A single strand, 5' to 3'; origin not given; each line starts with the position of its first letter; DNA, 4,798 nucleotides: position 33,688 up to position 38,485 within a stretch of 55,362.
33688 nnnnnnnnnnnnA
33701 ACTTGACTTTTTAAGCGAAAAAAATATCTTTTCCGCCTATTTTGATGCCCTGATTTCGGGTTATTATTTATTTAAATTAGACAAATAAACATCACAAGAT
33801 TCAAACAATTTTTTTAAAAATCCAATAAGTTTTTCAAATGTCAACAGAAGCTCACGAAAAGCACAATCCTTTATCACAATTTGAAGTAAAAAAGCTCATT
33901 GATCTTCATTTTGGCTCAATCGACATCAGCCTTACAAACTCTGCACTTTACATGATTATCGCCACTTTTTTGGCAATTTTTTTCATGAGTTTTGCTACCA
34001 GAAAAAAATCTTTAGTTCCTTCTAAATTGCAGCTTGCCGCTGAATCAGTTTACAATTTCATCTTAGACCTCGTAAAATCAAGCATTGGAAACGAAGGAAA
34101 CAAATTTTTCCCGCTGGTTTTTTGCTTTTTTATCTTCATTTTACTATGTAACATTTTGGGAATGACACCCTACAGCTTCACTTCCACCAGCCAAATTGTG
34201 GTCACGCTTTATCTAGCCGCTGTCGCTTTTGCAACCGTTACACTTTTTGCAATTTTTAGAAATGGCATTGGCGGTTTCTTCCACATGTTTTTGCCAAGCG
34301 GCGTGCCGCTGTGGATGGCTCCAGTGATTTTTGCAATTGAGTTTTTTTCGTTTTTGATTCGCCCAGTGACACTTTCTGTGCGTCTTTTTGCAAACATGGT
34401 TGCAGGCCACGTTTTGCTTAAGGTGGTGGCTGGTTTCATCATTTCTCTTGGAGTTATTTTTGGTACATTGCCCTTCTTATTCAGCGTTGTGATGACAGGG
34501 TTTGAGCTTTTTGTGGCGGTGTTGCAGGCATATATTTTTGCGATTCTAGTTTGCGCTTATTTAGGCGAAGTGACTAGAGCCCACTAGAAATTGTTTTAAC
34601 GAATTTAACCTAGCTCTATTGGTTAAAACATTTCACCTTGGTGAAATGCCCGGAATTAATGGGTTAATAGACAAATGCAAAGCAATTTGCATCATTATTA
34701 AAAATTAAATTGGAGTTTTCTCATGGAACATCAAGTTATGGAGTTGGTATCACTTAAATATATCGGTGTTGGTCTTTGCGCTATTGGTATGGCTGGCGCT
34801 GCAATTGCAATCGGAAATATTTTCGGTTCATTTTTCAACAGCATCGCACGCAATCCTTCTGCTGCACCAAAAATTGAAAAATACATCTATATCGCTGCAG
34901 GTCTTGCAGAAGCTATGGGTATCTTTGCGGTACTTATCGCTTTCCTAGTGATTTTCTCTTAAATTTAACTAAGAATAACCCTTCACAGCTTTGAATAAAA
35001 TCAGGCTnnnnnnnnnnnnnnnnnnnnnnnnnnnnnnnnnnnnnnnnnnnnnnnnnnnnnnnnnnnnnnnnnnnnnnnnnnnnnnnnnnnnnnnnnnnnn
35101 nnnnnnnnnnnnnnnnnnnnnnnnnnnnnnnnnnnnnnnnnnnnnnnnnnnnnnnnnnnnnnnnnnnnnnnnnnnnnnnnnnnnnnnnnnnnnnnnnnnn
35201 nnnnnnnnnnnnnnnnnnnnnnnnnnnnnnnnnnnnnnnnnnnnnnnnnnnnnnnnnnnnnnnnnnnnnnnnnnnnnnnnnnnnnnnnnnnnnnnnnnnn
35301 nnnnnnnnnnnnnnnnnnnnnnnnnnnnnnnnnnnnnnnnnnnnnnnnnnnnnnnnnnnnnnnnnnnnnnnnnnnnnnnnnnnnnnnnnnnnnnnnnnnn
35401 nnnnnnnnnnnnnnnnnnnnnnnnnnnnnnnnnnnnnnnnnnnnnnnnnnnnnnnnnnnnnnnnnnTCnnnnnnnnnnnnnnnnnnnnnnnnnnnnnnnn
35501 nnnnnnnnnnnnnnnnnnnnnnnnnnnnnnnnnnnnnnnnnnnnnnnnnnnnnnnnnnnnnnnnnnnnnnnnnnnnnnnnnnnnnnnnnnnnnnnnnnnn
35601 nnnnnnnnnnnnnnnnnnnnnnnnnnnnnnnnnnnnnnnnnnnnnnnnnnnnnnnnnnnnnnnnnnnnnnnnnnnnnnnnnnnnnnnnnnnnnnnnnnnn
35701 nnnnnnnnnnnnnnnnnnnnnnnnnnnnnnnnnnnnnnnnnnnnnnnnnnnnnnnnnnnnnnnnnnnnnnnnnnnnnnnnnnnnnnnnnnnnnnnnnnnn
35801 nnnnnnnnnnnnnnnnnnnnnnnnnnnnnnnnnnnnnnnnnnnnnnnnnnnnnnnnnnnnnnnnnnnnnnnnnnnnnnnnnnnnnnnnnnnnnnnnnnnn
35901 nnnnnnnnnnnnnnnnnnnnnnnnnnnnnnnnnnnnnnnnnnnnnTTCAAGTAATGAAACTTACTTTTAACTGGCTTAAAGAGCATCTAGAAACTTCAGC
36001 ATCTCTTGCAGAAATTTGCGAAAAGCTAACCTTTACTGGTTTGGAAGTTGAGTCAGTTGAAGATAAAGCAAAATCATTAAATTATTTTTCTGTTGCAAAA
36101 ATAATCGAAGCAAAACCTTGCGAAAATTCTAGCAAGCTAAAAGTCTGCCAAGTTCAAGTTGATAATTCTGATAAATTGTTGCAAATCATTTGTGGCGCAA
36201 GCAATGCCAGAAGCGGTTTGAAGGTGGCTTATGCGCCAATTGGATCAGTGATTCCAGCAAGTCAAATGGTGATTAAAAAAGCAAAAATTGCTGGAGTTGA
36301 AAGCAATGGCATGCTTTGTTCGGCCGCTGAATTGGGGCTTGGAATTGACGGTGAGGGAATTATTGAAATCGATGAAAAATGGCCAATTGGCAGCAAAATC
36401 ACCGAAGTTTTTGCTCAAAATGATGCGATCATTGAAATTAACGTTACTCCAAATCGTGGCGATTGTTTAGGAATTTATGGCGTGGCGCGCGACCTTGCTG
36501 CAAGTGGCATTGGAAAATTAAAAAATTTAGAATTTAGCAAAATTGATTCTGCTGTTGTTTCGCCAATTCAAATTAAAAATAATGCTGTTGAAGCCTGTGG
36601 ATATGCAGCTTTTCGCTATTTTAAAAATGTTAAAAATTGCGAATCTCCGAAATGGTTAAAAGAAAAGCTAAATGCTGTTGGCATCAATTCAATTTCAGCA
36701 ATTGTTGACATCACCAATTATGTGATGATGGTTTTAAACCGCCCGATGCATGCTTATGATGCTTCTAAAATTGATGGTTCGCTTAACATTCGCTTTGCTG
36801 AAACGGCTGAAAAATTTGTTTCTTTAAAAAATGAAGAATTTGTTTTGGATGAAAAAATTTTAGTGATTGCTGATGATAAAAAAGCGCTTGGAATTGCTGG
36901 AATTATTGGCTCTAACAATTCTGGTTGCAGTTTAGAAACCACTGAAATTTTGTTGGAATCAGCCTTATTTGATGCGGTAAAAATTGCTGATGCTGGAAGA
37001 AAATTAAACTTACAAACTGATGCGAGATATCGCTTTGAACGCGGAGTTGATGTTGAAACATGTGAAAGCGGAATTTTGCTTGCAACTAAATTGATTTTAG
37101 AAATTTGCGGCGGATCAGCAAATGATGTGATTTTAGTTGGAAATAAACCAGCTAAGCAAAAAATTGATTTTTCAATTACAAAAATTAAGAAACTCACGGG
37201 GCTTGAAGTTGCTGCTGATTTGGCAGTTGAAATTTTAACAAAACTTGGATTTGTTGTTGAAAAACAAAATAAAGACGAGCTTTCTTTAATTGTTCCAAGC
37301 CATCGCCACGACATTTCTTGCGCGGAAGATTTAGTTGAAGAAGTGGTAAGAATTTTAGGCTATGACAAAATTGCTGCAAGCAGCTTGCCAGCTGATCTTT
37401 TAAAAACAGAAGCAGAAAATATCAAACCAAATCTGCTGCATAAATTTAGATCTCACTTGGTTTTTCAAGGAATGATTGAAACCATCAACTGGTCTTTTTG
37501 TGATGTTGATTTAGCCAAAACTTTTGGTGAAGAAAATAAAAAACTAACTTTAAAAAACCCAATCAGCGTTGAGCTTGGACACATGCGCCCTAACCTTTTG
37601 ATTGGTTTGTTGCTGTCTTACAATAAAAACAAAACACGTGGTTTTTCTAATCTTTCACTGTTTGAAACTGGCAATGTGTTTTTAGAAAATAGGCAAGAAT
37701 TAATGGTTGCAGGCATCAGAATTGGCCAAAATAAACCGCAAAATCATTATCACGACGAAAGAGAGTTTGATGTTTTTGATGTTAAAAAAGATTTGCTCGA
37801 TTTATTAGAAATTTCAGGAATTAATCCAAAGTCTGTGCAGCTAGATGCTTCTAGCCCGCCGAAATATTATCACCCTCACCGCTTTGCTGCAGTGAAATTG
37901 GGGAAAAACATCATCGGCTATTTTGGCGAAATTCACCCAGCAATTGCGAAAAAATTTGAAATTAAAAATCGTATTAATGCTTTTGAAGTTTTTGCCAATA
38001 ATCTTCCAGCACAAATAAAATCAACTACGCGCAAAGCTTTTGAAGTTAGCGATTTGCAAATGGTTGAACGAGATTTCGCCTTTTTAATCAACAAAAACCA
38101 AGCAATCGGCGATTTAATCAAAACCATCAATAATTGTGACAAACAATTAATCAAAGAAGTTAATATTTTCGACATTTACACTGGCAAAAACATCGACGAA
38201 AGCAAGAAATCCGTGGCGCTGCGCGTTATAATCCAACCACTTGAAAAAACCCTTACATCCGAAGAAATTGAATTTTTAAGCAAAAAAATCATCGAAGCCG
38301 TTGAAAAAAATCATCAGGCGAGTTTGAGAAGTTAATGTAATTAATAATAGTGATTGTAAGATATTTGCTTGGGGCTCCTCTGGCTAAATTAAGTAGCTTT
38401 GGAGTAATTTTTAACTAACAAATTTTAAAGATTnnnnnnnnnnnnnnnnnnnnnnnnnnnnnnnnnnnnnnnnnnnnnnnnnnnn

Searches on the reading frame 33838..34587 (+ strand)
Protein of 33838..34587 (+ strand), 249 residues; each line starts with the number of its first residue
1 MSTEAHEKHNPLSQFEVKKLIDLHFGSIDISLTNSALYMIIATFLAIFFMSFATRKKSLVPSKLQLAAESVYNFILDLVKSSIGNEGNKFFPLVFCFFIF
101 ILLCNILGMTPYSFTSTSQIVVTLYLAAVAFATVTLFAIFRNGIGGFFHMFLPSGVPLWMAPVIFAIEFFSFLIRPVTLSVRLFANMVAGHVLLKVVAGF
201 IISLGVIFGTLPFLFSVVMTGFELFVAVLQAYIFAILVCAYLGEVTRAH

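Call 44: search_protein_families(library=pfam, proteins=[window:33838-34587:+], max_evalue=0.00001)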
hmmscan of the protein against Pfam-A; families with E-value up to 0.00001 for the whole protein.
window:33838-34587:+ (249 aa): 1 family
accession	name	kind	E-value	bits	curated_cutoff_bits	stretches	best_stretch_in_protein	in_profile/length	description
PF00119.25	ATP-synt_A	-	3.5e-62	210.6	33.9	1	37-242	2-216/217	ATP synthase A chain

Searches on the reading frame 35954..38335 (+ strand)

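Call 44: search_protein_families(library=pfam, proteins=[window:35954-38335:+], max_evalue=0.00001)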
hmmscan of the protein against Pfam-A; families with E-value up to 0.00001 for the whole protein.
window:35954-38335:+ (793 aa): 5 families
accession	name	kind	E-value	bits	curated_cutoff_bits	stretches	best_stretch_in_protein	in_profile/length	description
PF03483.22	B3_4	-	1.1e-62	211.2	29.3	1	214-386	1-174/174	B3/4 domain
PF17759.6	tRNA_synthFbeta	-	6.7e-45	153.6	22.4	1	477-679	4-212/214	Phenylalanyl tRNA synthetase beta chain CLM domain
PF03147.19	FDX-ACB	-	1.4e-26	93.2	31.1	1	699-792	1-94/94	Ferredoxin-fold anticodon binding domain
PF03484.21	B5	-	2.2e-20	73.1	28.6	1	404-470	1-67/67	tRNA synthetase B5 domain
PF01588.26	tRNA_bind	-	4.3e-17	62.4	27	1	46-148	2-96/96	Putative tRNA binding domain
